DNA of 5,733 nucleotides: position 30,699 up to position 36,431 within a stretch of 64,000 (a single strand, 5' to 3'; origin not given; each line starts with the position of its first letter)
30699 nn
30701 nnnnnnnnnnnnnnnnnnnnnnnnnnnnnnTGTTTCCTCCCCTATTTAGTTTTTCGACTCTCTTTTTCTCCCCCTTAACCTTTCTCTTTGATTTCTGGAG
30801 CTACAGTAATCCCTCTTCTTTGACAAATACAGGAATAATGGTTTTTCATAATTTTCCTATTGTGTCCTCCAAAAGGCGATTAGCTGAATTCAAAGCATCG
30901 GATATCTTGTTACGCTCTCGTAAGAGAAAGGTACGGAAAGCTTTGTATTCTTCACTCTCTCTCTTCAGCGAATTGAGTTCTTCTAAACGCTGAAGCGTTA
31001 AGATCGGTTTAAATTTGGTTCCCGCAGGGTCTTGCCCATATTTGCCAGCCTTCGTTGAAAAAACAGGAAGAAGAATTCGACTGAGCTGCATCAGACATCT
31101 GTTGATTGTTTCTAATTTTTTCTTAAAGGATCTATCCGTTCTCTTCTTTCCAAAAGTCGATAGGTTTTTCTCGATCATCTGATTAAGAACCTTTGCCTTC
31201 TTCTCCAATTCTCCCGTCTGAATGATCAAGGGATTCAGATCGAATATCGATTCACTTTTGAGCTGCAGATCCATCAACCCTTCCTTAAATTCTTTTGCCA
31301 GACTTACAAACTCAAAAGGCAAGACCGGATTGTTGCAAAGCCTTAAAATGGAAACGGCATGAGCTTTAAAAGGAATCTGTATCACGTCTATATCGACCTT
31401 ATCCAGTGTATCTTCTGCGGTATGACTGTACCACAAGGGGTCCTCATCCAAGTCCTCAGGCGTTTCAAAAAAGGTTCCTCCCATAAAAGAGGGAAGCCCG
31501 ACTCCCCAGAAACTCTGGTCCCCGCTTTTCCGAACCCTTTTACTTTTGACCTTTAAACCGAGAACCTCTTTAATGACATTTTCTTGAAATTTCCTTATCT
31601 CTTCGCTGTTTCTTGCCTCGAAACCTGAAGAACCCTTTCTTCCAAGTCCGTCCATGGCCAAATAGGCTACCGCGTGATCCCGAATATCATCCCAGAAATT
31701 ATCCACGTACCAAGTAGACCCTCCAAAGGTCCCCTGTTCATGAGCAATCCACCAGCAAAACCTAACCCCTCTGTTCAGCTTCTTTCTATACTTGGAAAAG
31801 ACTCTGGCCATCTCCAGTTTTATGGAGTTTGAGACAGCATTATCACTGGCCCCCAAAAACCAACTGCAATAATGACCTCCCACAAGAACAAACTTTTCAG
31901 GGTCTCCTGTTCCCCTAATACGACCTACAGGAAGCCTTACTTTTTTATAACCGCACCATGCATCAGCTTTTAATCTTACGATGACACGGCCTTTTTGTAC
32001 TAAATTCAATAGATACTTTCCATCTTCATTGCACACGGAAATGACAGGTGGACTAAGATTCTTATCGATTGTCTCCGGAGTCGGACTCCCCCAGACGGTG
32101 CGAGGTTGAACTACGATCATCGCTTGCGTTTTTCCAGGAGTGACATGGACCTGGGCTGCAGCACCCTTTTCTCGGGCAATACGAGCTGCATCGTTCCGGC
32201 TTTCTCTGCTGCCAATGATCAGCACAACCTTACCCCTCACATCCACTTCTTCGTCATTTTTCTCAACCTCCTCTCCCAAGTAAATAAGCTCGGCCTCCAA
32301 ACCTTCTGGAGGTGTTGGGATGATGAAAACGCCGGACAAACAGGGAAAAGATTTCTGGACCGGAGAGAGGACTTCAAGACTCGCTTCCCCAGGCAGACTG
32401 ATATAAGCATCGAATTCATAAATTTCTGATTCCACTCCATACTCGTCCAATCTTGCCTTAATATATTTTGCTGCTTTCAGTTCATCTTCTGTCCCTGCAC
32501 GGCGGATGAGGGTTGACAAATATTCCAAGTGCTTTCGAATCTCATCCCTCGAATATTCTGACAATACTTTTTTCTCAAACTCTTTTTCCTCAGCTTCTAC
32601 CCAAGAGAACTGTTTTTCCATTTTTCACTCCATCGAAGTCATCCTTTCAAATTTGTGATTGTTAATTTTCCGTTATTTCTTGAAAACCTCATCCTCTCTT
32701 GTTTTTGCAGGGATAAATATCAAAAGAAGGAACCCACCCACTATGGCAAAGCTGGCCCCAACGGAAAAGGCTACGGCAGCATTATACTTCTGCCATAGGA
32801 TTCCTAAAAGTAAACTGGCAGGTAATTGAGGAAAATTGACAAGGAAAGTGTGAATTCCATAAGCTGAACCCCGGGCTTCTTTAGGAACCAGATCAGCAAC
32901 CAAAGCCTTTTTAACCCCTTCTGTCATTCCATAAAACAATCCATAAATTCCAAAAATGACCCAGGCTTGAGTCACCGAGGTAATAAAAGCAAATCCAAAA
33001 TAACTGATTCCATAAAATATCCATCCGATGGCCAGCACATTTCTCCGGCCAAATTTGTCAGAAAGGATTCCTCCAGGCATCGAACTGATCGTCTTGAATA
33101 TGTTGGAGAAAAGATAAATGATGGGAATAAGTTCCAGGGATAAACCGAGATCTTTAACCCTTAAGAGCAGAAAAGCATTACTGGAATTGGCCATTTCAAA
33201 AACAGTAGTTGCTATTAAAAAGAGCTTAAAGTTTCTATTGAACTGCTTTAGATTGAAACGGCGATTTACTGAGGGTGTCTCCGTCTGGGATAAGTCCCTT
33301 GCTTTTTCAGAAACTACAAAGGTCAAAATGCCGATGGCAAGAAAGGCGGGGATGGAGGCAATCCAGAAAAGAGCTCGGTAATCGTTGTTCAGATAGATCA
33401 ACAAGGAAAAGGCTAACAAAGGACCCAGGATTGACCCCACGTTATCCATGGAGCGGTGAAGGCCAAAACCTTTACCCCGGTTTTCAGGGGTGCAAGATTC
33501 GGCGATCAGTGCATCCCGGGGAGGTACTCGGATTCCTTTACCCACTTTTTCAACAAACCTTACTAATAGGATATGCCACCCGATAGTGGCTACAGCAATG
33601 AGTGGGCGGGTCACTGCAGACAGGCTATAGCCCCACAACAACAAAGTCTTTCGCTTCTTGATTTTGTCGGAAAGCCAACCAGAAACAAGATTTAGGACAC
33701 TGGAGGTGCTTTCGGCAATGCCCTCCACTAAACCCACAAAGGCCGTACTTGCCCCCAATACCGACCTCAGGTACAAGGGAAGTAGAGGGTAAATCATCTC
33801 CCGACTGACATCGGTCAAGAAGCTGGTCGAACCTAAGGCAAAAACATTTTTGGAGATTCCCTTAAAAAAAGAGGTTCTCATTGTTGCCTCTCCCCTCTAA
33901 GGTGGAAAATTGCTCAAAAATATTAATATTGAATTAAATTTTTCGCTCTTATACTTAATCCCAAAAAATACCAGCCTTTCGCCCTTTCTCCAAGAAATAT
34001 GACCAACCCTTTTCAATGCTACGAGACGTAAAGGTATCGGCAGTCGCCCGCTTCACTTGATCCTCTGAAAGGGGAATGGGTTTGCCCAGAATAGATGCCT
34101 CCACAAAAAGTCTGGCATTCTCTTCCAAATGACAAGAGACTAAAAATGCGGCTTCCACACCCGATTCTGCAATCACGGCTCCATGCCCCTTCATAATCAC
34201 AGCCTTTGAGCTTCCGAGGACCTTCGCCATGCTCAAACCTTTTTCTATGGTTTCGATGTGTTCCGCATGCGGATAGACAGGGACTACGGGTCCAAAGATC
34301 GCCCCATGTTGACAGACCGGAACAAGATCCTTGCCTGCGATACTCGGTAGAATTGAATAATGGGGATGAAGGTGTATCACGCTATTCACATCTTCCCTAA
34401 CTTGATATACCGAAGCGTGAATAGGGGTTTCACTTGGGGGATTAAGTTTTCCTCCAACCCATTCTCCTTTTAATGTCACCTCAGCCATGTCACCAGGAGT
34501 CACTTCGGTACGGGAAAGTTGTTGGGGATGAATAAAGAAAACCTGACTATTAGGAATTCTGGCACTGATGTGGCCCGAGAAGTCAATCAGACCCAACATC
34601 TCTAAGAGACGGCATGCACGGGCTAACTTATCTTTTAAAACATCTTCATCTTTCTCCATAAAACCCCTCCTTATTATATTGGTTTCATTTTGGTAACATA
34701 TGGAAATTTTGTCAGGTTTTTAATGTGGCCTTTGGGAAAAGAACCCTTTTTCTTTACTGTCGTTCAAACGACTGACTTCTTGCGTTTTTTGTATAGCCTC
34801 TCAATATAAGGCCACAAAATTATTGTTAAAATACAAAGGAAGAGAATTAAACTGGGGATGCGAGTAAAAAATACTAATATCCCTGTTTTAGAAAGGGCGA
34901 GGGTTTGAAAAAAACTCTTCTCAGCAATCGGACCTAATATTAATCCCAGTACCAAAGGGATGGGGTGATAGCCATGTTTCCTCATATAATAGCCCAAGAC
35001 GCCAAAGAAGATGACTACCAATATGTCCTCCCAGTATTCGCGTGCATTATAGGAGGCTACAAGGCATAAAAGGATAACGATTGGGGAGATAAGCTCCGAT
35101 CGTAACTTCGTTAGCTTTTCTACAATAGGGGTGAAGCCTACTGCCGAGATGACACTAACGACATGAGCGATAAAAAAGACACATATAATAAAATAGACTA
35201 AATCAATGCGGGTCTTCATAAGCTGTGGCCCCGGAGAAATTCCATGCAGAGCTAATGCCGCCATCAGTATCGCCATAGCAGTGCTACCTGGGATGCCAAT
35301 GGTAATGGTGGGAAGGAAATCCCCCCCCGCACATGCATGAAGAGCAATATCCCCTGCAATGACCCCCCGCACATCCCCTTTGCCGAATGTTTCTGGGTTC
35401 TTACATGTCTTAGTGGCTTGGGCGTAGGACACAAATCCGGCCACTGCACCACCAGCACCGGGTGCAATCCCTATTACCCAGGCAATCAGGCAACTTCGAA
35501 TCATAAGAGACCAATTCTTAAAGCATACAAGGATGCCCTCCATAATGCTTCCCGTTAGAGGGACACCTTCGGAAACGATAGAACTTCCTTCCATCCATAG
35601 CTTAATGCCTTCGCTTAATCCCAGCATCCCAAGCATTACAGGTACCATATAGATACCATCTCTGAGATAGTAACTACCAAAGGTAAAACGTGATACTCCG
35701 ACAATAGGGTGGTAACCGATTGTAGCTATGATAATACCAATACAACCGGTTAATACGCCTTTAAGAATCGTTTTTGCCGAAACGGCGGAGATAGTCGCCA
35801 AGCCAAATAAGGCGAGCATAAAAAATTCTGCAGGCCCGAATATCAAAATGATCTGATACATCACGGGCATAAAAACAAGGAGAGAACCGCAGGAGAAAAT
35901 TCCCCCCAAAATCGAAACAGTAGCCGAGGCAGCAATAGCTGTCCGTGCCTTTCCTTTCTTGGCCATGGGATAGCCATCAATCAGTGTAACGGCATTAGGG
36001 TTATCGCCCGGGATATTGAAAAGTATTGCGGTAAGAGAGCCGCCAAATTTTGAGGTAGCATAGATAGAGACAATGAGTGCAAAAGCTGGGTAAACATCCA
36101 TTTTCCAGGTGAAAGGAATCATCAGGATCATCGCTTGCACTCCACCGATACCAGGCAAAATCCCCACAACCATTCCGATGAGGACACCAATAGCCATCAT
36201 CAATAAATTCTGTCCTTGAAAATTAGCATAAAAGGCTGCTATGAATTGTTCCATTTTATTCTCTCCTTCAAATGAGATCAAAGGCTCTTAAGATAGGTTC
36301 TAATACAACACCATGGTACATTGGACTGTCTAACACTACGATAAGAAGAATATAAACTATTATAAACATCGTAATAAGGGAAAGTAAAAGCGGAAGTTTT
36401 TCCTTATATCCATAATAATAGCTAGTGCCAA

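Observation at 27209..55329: Six paralogs of an unrecognised ~478-aa His-rich protein, each tied to a tripartite tricarboxylate transporter module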

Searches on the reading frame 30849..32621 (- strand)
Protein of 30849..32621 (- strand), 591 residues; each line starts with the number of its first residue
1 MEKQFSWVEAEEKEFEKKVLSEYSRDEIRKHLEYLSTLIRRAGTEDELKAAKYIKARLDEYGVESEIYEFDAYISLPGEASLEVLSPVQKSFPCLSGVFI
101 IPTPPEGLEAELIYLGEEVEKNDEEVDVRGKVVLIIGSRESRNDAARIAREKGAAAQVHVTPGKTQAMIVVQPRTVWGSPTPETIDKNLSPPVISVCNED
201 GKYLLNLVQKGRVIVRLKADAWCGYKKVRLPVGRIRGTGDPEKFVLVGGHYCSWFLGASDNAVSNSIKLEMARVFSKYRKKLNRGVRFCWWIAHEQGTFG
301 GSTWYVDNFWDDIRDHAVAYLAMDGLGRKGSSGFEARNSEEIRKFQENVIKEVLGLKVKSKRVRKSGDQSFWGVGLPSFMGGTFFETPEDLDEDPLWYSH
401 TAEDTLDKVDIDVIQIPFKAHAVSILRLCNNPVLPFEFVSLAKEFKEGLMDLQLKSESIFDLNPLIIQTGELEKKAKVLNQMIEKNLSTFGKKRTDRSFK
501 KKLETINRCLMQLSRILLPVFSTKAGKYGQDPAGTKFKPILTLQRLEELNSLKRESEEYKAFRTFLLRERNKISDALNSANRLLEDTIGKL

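Call 8: search_protein_families(library=pfam, proteins=[window:30849-32621:-], max_evalue=0.001)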
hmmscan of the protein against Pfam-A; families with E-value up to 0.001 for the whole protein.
window:30849-32621:- (591 aa): 1 family
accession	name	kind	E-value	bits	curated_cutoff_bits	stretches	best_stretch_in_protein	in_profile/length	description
PF04389.22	Peptidase_M28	-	4.2e-16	59.7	21.3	1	233-415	4-183/193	Peptidase family M28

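Call 45: search_protein_families(library=ncbifam, proteins=[window:30849-32621:-], max_evalue=0.00001)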
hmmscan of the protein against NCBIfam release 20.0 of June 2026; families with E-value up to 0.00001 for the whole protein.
window:30849-32621:- (591 aa): 1 family
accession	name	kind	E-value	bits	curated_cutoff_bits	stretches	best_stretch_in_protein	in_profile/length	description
NF045908.1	AminopepLapALeg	equivalog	1.1e-07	31.1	600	0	257-411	222-376/396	aminopeptidase LapA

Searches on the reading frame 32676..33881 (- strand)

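Call 8: search_protein_families(library=pfam, proteins=[window:32676-33881:-], max_evalue=0.001)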
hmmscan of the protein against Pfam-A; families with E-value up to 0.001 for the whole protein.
window:32676-33881:- (402 aa): 5 families
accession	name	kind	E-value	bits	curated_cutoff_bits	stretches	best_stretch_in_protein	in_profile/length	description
PF07690.21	MFS_1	-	6.3e-51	173.8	33.4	2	18-258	3-246/347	Major Facilitator Superfamily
PF00083.30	Sugar_tr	-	1.1e-16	61.2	22.3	2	217-390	13-188/452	Sugar (and other) transporter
PF12832.13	MFS_1_like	-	5.3e-14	52.5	25.2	1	30-373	18-372/373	MFS_1 like family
PF13347.12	MFS_2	-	1.1e-10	41.1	27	1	33-332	19-343/427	MFS/sugar transport protein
PF05977.19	MFS_3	-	1.3e-06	27.6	27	1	42-239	40-241/524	Transmembrane secretion effector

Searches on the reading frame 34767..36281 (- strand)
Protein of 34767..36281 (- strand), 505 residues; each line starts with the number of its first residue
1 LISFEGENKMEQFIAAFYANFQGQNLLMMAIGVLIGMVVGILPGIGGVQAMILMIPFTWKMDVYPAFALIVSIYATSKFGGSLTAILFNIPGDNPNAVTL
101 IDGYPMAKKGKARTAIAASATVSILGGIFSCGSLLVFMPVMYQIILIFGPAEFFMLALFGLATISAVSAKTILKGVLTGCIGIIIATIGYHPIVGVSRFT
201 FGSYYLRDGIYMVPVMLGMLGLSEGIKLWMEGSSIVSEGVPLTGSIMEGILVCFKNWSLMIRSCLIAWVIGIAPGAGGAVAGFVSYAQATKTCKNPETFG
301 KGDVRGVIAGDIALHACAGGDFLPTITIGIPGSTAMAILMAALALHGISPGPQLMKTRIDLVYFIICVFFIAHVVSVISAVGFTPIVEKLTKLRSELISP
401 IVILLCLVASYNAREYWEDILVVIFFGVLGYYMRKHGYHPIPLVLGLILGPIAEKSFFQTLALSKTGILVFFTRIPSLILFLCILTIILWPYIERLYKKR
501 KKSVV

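Call 9: search_protein_families(library=pfam, proteins=[window:34767-36281:-], max_evalue=0.001)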
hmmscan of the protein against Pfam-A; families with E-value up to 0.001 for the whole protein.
window:34767-36281:- (505 aa): 1 family
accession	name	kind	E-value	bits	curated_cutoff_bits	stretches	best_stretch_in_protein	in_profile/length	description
PF01970.21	TctA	-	8.6e-121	403.9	28.9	1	26-445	1-423/423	Tripartite tricarboxylate transporter TctA family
